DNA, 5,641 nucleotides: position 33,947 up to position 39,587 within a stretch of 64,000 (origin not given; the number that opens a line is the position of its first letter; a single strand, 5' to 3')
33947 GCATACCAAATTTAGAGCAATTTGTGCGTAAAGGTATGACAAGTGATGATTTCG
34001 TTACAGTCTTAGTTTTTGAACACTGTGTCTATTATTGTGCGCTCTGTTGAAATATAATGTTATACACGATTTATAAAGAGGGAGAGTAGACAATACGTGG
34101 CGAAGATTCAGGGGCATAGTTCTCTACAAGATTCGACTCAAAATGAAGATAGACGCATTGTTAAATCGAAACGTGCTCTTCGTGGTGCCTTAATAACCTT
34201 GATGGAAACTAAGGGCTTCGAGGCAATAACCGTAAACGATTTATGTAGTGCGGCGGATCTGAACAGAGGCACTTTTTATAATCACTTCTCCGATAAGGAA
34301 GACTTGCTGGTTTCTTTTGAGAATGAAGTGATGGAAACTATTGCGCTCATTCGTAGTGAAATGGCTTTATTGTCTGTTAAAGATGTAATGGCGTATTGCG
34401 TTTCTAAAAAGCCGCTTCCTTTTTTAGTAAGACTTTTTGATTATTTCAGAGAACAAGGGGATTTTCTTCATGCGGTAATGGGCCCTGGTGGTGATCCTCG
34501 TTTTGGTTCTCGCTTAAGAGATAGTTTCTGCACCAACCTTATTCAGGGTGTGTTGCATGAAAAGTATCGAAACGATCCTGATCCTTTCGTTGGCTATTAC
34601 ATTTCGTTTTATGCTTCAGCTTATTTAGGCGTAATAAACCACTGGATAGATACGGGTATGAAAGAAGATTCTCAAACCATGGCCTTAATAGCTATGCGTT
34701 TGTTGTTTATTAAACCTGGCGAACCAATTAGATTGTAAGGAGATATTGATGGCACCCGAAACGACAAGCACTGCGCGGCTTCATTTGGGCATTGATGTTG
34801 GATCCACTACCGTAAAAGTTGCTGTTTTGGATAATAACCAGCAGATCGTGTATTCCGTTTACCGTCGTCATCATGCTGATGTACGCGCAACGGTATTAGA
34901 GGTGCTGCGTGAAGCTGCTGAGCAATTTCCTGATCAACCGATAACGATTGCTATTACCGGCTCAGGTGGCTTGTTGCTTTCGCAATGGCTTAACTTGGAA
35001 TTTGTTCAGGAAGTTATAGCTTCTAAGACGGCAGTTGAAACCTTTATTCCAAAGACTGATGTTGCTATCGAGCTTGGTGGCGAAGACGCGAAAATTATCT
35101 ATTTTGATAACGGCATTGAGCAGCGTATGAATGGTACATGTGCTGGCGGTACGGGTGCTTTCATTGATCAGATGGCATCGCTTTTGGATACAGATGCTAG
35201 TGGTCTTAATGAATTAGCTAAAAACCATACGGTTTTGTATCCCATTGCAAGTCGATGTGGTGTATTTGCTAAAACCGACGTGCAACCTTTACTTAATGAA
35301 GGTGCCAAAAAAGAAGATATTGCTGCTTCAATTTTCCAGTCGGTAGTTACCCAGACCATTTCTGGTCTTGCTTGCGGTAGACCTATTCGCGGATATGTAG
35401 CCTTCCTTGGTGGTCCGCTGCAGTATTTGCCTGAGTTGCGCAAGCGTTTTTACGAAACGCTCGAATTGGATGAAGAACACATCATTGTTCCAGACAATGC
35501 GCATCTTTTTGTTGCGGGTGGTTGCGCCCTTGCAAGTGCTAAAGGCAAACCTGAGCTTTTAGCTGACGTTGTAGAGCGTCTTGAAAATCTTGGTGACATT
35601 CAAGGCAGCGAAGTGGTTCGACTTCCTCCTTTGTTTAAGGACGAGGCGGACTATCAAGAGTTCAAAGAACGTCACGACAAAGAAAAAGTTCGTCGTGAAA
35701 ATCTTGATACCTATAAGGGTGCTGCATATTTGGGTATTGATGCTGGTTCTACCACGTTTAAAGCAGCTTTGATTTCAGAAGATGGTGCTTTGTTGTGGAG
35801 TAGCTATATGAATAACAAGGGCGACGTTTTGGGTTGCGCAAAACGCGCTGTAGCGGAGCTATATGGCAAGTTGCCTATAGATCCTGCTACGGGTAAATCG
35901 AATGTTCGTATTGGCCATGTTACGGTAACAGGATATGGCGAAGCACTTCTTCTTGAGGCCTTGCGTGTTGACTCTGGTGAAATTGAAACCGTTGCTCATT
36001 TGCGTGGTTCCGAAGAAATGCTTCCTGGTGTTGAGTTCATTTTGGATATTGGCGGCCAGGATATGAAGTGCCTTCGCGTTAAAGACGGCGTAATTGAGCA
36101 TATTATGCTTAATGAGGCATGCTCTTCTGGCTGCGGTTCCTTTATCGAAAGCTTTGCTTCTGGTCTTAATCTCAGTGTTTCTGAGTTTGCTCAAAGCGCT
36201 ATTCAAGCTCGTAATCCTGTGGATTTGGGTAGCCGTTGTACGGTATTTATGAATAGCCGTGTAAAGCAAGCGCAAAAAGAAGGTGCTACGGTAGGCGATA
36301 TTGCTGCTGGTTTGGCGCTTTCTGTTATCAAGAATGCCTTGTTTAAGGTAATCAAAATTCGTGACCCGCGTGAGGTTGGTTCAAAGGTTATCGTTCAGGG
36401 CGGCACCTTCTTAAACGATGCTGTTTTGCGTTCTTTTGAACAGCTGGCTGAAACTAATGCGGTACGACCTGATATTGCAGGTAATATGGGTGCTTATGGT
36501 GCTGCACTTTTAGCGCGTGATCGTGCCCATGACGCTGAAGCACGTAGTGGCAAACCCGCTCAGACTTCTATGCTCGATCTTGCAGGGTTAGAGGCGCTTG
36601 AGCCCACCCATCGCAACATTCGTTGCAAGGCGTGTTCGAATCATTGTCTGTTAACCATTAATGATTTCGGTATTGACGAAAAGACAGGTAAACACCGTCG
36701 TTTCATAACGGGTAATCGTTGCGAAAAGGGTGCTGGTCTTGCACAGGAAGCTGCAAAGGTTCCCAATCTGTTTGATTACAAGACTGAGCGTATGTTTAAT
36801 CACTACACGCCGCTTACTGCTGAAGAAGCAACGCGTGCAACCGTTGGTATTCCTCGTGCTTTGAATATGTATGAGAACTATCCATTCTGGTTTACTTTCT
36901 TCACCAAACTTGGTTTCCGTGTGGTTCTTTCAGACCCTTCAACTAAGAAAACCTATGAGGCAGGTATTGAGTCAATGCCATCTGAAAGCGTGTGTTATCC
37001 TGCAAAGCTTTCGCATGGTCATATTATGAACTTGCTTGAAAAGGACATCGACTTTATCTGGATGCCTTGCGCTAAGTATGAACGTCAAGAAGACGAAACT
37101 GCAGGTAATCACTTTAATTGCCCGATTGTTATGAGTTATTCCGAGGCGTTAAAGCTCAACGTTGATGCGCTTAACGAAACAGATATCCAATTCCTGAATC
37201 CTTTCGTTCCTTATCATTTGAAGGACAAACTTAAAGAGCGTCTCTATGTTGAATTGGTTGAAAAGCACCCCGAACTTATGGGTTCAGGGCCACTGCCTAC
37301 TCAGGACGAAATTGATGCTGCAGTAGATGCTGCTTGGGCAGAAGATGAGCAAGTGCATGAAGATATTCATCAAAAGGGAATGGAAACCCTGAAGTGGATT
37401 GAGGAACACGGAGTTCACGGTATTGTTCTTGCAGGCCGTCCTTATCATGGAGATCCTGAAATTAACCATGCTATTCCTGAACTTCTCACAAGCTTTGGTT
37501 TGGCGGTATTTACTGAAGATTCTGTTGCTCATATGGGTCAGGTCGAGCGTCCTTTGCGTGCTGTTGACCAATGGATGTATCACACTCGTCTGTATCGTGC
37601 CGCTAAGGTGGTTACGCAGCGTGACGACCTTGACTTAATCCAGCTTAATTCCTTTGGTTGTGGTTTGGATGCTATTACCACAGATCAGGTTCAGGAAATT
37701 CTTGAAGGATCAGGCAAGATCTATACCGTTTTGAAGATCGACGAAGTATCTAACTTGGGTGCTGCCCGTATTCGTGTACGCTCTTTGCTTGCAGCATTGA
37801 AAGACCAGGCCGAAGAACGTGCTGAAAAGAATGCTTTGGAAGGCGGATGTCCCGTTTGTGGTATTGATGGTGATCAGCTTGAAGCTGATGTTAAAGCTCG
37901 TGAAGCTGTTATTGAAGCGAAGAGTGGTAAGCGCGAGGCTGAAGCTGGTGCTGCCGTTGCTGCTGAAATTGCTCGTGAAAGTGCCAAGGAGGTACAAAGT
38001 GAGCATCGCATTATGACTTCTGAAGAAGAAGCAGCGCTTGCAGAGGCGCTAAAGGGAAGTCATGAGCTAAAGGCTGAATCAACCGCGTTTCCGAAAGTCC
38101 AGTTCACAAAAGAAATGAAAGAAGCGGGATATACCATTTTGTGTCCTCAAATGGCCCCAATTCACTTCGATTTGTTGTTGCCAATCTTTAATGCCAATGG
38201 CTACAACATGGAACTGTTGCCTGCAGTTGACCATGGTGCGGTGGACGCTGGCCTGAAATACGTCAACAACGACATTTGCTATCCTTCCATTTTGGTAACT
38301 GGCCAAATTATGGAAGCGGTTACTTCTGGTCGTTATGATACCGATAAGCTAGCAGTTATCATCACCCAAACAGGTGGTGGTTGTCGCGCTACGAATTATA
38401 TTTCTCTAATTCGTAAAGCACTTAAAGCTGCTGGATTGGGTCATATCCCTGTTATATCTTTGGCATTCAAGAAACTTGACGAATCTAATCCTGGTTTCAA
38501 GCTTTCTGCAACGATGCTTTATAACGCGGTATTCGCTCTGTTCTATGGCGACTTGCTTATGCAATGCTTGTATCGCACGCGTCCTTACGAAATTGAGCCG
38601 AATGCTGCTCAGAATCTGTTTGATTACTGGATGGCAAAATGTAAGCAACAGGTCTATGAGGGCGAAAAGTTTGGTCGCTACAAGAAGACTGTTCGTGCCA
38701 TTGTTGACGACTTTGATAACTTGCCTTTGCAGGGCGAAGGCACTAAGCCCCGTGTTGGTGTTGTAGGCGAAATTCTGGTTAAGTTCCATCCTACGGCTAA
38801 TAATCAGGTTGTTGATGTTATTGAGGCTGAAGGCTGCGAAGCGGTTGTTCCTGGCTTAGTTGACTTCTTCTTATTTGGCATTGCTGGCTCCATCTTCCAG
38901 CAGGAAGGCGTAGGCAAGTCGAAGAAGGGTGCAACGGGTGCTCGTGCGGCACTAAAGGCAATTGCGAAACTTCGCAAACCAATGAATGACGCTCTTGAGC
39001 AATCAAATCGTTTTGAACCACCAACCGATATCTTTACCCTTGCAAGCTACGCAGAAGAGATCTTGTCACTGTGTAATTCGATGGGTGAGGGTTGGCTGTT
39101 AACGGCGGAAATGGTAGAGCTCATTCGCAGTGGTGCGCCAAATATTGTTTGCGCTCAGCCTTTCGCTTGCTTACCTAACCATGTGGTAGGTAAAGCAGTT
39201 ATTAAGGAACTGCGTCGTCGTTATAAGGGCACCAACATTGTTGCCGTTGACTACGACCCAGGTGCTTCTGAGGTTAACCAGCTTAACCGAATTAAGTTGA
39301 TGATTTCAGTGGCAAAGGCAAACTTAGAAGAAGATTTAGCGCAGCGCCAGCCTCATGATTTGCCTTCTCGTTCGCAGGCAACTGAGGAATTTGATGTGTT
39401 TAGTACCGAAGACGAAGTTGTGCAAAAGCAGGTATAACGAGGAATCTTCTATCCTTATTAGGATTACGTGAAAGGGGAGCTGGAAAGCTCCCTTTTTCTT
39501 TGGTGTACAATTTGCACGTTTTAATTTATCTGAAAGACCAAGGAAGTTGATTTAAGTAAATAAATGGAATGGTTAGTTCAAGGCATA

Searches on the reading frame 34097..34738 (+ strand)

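Call 20: search_protein_families(library=pfam, proteins=[window:34097-34738:+], max_evalue=0.00001)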
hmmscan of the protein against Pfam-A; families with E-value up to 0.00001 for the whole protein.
window:34097-34738:+ (213 aa): 2 families
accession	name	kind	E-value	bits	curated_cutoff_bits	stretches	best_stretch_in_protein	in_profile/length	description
PF14278.11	TetR_C_8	-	1.4e-17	64.1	26.1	1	106-203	3-101/103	Transcriptional regulator C-terminal region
PF00440.29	TetR_N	-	2.3e-11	43.7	24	1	34-72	7-45/47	Bacterial regulatory proteins, tetR family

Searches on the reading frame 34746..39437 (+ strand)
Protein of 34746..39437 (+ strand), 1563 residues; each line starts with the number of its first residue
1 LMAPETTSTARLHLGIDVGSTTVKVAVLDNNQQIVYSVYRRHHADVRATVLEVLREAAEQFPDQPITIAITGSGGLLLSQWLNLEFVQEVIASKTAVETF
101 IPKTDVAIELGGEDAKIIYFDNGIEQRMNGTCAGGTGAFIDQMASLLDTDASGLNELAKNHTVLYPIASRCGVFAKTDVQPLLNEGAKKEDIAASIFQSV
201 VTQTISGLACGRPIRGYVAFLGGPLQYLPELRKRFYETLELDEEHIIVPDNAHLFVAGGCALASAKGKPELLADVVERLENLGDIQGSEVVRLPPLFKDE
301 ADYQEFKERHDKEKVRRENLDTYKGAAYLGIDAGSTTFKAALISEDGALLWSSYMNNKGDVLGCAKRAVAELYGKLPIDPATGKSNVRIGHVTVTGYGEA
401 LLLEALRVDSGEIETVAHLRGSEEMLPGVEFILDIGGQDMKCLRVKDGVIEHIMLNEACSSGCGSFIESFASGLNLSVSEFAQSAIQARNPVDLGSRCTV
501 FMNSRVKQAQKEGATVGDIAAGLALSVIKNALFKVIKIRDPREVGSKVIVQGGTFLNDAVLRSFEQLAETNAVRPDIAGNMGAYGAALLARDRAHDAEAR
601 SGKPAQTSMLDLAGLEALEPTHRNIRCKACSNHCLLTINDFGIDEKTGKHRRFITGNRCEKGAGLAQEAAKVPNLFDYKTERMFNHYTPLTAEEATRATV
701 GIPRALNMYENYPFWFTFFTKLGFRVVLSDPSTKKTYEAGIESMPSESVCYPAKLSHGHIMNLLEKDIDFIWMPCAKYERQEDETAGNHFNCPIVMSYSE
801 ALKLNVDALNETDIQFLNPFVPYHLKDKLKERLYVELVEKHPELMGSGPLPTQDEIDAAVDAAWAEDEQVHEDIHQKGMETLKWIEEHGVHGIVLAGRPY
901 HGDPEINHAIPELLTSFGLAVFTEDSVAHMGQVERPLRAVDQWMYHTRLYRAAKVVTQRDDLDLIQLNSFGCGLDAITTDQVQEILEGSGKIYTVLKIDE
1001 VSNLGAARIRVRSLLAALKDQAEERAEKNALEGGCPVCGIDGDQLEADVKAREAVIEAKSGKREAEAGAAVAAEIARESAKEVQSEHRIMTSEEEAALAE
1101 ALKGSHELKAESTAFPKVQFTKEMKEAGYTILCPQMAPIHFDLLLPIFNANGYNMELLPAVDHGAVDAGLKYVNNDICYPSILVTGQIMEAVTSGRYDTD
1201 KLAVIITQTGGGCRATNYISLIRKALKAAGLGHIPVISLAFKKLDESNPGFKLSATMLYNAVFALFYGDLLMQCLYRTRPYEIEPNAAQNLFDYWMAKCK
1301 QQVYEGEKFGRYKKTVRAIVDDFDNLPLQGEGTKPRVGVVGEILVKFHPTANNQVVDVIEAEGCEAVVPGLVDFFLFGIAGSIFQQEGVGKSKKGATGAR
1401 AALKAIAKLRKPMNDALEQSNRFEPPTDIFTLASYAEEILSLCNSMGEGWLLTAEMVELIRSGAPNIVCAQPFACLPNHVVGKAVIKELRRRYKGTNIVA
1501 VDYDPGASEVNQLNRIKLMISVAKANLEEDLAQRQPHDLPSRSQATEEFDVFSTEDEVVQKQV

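Call 20: search_protein_families(library=pfam, proteins=[window:34746-39437:+], max_evalue=0.00001)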
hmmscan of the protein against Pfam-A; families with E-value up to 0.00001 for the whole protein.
window:34746-39437:+ (1563 aa): 3 families
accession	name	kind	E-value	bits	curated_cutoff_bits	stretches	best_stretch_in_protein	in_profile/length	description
PF09989.15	DUF2229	-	2.9e-86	289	29.4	1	699-927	1-218/218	CoA enzyme activase uncharacterised domain (DUF2229)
PF01869.26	BcrAD_BadFG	-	6.3e-55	187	31.5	2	329-590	1-271/271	BadF/BadG/BcrA/BcrD ATPase family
PF01548.23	DEDD_Tnp_IS110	-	9.7e-07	29.1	29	0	14-98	1-82/155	Transposase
